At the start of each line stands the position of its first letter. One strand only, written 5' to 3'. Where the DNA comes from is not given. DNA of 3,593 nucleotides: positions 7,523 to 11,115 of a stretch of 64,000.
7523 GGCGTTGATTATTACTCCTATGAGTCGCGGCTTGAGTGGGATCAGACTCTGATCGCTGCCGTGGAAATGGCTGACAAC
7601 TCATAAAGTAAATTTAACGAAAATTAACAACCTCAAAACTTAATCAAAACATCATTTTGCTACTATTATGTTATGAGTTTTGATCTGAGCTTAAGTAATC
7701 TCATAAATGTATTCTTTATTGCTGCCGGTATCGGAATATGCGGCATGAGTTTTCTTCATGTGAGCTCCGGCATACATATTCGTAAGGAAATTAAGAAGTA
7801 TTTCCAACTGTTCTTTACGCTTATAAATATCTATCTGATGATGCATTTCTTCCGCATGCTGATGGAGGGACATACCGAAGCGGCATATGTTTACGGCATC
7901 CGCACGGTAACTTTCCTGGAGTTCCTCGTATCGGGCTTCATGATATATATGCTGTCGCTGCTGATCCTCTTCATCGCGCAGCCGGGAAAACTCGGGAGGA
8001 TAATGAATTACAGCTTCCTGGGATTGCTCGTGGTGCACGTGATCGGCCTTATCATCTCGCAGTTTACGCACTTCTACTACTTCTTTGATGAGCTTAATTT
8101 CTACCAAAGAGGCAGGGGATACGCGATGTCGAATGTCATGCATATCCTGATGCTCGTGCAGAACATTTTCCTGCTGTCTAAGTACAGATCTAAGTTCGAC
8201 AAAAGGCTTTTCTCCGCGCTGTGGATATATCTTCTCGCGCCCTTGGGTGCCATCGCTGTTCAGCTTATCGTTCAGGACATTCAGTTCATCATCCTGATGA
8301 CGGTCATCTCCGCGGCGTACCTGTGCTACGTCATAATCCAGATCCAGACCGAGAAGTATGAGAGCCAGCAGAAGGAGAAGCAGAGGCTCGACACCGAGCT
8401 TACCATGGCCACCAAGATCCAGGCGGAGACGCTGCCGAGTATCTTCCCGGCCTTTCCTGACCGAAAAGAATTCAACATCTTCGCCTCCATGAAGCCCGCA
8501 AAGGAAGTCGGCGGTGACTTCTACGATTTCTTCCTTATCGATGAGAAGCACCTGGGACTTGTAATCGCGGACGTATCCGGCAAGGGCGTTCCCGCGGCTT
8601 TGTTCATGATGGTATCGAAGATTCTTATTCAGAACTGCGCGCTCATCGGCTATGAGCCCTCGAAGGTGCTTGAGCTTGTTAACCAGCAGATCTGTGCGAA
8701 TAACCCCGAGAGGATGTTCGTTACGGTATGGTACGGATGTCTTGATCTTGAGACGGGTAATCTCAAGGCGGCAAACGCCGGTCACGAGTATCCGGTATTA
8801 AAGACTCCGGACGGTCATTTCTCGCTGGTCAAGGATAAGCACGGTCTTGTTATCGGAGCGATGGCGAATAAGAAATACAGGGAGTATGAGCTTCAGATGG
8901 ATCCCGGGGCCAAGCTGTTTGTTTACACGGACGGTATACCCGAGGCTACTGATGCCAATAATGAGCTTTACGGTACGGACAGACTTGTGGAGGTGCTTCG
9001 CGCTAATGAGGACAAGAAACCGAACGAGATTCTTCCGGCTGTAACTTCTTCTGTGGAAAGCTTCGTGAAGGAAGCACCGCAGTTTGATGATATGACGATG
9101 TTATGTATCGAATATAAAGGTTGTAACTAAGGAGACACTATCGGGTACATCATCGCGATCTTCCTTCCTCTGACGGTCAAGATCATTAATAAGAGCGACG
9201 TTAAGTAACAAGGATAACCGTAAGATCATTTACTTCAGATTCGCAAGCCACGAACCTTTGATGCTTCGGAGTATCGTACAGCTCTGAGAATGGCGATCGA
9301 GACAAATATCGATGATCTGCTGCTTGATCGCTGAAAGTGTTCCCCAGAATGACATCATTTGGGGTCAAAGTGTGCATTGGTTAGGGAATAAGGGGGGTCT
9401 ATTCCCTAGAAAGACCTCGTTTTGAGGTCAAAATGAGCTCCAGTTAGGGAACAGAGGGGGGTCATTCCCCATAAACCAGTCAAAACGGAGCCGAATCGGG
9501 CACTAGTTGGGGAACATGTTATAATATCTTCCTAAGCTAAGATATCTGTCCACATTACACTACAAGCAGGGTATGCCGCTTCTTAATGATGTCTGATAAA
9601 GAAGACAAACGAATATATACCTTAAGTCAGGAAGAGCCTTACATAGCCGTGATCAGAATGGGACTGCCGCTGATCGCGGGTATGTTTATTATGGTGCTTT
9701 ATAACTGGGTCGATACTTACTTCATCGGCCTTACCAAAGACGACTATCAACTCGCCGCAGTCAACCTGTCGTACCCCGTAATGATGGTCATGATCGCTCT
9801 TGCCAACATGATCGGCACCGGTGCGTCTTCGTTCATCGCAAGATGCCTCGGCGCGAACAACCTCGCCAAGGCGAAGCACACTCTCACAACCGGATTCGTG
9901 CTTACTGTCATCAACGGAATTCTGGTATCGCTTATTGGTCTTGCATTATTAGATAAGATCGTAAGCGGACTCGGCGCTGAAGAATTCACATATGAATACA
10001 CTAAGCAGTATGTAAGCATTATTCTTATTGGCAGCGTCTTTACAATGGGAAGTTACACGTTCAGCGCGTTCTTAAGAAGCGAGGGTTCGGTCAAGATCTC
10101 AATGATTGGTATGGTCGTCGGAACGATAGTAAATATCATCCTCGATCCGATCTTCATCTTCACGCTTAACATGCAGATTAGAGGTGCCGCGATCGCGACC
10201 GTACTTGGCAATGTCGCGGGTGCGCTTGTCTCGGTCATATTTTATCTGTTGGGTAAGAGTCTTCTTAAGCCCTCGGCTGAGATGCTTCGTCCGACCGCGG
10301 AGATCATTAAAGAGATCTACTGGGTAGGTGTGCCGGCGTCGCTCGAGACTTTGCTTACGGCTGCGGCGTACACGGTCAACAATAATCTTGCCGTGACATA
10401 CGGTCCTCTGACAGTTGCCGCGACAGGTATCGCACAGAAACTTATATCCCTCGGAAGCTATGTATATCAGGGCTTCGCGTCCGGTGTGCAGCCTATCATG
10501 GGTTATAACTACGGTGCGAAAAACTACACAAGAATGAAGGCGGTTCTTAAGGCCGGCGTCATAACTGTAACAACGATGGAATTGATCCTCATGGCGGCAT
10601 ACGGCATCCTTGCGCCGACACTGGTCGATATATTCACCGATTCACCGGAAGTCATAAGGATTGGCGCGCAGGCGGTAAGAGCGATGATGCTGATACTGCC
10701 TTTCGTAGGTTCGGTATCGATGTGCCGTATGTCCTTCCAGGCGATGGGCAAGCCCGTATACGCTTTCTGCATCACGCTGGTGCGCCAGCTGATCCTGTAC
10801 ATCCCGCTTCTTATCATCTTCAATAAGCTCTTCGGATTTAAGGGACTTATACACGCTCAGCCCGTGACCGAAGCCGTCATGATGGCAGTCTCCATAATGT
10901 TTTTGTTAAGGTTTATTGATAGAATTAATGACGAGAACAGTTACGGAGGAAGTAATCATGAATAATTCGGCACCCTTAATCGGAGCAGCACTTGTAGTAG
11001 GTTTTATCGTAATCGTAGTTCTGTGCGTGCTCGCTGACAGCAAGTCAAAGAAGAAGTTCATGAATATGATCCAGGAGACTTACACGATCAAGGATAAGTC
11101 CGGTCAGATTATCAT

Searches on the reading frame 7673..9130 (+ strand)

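Call 26: search_protein_families(library=pfam, proteins=[window:7673-9130:+], max_evalue=0.001)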
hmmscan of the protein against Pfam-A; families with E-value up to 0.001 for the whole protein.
window:7673-9130:+ (485 aa): 1 family
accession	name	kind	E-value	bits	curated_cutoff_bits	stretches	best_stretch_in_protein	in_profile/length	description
PF07228.17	SpoIIE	-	6.9e-53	179.9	25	1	291-481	2-191/192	Stage II sporulation protein E (SpoIIE)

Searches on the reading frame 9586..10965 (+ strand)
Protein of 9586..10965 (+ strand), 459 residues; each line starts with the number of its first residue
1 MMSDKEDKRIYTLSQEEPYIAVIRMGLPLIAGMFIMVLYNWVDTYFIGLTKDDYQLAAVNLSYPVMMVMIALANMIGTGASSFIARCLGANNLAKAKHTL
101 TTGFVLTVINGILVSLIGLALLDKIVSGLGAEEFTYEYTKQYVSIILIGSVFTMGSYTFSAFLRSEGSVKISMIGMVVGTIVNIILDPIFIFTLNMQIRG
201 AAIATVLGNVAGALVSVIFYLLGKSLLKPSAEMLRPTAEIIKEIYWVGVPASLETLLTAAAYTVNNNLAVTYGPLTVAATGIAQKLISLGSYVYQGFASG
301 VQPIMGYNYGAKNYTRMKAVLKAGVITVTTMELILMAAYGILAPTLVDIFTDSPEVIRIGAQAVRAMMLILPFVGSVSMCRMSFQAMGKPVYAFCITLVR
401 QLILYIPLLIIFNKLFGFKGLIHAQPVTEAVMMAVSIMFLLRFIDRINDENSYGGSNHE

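Call 26: search_protein_families(library=pfam, proteins=[window:9586-10965:+], max_evalue=0.001)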
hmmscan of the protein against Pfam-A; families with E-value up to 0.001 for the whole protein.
window:9586-10965:+ (459 aa): 2 families
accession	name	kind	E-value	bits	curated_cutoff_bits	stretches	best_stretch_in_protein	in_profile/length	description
PF01554.23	MatE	-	7.1e-50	169.3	24.9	2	28-189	1-161/161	MatE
PF01943.22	Polysacc_synt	-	2.1e-05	24.6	28.2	1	13-80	199-265/274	Polysaccharide biosynthesis protein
